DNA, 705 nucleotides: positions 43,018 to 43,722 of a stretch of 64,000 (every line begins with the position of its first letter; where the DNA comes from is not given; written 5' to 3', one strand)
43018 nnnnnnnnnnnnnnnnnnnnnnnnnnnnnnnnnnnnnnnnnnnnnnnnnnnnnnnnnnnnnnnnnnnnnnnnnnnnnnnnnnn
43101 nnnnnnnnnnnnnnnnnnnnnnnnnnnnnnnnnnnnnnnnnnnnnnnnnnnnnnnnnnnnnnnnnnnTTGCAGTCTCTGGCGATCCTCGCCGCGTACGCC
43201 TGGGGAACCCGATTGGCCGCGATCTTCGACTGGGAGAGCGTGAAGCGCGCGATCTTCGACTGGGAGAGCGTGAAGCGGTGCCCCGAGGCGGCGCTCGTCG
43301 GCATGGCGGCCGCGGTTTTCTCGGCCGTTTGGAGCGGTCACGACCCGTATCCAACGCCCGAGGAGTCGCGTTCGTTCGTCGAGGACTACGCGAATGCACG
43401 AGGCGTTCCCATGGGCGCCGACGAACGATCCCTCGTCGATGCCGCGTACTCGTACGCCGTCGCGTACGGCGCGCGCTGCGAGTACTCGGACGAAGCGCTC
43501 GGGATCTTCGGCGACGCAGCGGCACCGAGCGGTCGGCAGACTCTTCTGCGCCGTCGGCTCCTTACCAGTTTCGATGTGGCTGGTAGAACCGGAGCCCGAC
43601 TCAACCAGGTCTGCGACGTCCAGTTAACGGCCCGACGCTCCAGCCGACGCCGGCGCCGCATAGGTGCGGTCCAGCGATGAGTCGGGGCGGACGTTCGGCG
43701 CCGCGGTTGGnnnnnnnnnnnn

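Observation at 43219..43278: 30-bp near-perfect tandem duplication (in-frame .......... x2) in a locus where both strands look coding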

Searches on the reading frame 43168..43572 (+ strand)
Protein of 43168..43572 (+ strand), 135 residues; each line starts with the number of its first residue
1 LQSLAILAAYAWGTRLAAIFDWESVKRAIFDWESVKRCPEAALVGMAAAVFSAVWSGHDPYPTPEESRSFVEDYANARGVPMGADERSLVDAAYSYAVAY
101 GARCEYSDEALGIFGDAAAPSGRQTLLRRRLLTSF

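Call 6: find_homologous_proteins(query=window:43168-43572:+, max_evalue=0.01)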
Query seq(135 aa) (135 aa): 1 proteins with E <= 0.01 among 88 candidates.
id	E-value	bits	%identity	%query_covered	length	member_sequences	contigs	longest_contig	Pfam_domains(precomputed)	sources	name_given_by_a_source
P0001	6.9e-83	293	100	100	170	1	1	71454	-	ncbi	-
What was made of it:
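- Tried and rejected: Word-indexed homology search with the plus ORF: only a self hit (call 6).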

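Call 8: find_encoding_contigs(protein=P0001, flank=10000)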
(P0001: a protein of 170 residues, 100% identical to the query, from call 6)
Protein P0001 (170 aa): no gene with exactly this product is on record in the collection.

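Call 20: search_protein_representatives(protein=window:43168-43545:+)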
Query: 126 residues. Proteins with E-value up to 0.001 (for the whole library): 492; up to 1e-10: 97; up to 1e-30: 1. The best 150 are listed.
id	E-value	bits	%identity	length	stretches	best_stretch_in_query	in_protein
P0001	3.1e-77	272.8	100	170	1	1-126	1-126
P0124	6.6e-22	94.1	50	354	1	19-123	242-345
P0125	3.2e-21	91.9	53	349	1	25-122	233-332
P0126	7.6e-19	84.2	48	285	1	27-123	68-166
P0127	3.4e-18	82.1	47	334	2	26-111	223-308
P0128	5.1e-18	81.6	50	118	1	28-117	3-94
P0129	1.1e-17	80.4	53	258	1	28-114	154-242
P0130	1.6e-17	80.0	48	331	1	28-122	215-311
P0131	6.3e-17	78.0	49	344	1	20-111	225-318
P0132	1.3e-16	77.0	51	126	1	28-114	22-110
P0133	6.5e-16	74.8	44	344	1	27-122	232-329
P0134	7.3e-16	74.6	45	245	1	6-112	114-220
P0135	7.6e-16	74.5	48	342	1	27-121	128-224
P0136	2.3e-15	73.0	39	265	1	10-118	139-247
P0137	3.0e-15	72.6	47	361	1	25-113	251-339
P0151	6.8e-14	68.2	43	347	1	7-108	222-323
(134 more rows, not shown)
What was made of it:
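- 43248..43277 (+): Copy 2 of the 30-bp unit, identical to copy 1 (residues 28-37). Most homologue alignments start at this copy. In call 20 most alignments begin at query residue 27/28.
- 43204..43554 (+): C-terminal remnant of a divergent APH-type phosphotransferase (PF01636-related family of ~345 aa). It corresponds to profile positions ~228-334 of 342 and contains the Mg-binding xDW(D/E)S strand plus the C-terminal helical region. The N-lobe and the catalytic HxDWRxxN loop are missing. phmmer against 1.84 billion representatives gave 492 hits; the best non-self hit is P0124 at 50% identity, E 6.6e-22, and the matches in the ~330-370-aa full-length hits fall at about residues 215-345 (call 20).
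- Many short (93-170 aa) proteins appear among the hits in call 20, although most probably come from truncated metagenomic contigs.
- Tried and rejected: The exhaustive HMMER search was needed (call 20).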

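Call 23: find_related_loci(query=P0001, collection=genome_contigs, flank=10000)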
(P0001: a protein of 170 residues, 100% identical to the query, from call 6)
Query P0001 (170 aa) in genome_contigs; peptide patterns used: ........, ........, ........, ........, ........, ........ (x = any residue, [..] = any of these).
136 stretches matched a pattern, but none encodes a relative of the query by tblastn (E <= 1e-3).

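Call 24: find_encoding_contigs(protein=P0124, flank=4000, max_places=3)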
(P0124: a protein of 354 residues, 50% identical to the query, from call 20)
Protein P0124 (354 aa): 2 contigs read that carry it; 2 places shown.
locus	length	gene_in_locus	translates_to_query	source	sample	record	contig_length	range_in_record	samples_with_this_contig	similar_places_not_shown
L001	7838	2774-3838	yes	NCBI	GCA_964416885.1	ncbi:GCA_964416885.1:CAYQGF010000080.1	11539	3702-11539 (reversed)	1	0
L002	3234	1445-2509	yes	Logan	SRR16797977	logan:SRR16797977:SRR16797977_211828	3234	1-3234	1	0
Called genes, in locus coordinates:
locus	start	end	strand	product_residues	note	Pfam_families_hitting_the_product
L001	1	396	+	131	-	?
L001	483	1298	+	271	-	PF00551:Formyl_trans_N, PF02911:Formyl_trans_C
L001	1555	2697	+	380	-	PF01029:NusB, PF01189:Methyltr_RsmB-F, PF01728:FtsJ (weak), PF13649:Methyltransf_25 (weak)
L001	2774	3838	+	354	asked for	PF01636:APH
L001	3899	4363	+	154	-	PF00994:MoCF_biosynth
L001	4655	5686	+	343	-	PF00383:dCMP_cyt_deam_1, PF14437:MafB19-deam, PF01872:RibD_C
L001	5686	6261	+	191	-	PF00677:Lum_binding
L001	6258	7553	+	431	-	PF00926:DHBP_synthase, PF00925:GTP_cyclohydro2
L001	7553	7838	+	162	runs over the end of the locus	PF00885:DMRL_synthase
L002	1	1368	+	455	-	?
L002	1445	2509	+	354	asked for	PF01636:APH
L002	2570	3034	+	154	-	PF00994:MoCF_biosynth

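Call 26: find_related_loci(query=P0001, collection=metagenome_contigs, flank=8000)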
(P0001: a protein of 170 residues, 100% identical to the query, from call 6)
Query P0001 (170 aa) in metagenome_contigs; peptide patterns used: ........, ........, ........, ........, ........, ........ (x = any residue, [..] = any of these).
231 stretches matched a pattern, but none encodes a relative of the query by tblastn (E <= 1e-3).
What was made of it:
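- Tried and rejected: genome_contigs and metagenome_contigs with the plus ORF gave no relative (calls 23, 26).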

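Call 29: list_cluster_members(proteins=[P0001, P0002, P0003])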
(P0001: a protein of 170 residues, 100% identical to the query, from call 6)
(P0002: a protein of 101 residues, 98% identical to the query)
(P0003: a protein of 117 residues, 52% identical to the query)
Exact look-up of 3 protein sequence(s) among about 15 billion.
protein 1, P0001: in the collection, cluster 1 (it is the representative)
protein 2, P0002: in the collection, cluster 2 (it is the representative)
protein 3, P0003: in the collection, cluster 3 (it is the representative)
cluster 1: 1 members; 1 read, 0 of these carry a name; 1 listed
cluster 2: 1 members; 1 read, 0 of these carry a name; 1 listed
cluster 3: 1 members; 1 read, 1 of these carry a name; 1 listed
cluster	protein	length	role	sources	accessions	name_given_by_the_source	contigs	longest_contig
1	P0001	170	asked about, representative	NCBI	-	-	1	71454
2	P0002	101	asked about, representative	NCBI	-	-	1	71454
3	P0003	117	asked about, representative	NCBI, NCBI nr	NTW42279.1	MAG: hypothetical protein HGA44_20795 [Cellulomonadaceae bacterium] | hypothetical protein [Cellulomonadaceae bacterium]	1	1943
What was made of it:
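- Database status: both called proteins are singletons (call 29). The protein is a singleton with no orthologue of the same architecture (calls 6, 23, 26, 29).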

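Call 33: search_protein_families(library=pfam, proteins=[P0124, P0125, P0131, P0133, P0151, P0130], max_evalue=0.01)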
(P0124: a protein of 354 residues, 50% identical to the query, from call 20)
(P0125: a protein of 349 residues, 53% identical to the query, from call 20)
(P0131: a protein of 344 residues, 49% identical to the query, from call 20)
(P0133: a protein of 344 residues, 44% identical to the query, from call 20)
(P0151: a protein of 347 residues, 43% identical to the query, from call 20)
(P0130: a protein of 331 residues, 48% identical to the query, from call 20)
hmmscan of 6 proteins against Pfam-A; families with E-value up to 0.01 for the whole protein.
P0124 (354 aa): 1 family
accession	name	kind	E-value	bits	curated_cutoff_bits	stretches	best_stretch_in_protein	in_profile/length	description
PF01636.29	APH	-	5.4e-09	36.6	23.2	1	81-257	14-196/239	Phosphotransferase enzyme family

P0125 (349 aa): 0 families

P0131 (344 aa): 1 family
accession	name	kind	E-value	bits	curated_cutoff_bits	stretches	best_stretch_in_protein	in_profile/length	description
PF01636.29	APH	-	7.1e-10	39.5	23.2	1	63-244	16-201/239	Phosphotransferase enzyme family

P0133 (344 aa): 0 families

P0151 (347 aa): 1 family
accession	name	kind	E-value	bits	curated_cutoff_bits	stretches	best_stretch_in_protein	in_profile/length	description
PF01636.29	APH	-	7.7e-11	42.6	23.2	1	66-267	16-215/239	Phosphotransferase enzyme family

P0130 (331 aa): 0 families
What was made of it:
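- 43204..43554 (+): P0124, P0131 and P0151 pass the Pfam APH threshold (calls 24, 33).
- On Pfam PF01636 APH (phosphotransferase enzyme family): Its full-length relatives P0124, P0131 and P0151 score 36.6-42.6 bits, and their Pfam match ends at the DWD strand (call 33).
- Family identity: full-length homologues are Pfam APH (calls 24, 33).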

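Call 39: search_solved_structures(query=P0131, max_evalue=1)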
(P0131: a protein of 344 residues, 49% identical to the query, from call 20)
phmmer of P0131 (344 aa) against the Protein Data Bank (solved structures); distinct sequences matched with E-value up to 1: 1.
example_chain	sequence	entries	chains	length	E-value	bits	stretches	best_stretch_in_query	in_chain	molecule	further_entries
9h74_A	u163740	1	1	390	0.46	12.9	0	153-206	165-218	Eukaryotic translation initiation factor 2 subunit 1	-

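Call 49: find_encoding_contigs(protein=P0125, flank=5000, max_places=3)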
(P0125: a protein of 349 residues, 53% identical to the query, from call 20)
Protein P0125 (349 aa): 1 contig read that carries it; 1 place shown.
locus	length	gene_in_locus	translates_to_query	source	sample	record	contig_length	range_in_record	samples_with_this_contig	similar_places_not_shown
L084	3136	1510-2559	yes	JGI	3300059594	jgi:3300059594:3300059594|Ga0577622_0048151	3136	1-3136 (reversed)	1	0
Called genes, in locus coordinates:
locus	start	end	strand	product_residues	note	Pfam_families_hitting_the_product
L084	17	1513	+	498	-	PF13302:Acetyltransf_3, PF13523:Acetyltransf_8, PF01636:APH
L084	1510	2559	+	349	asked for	-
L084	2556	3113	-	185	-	PF14219:DUF4328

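Call 53: search_protein_families(library=ncbifam, proteins=[P0131], max_evalue=1)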
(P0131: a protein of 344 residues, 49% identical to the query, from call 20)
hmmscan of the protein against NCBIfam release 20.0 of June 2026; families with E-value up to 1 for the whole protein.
P0131 (344 aa): 0 families

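Call 54: search_protein_families(library=padloc, proteins=[P0131], max_evalue=0.1)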
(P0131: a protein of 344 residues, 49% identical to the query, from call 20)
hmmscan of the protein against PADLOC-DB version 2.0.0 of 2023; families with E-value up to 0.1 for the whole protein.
P0131 (344 aa): 0 families
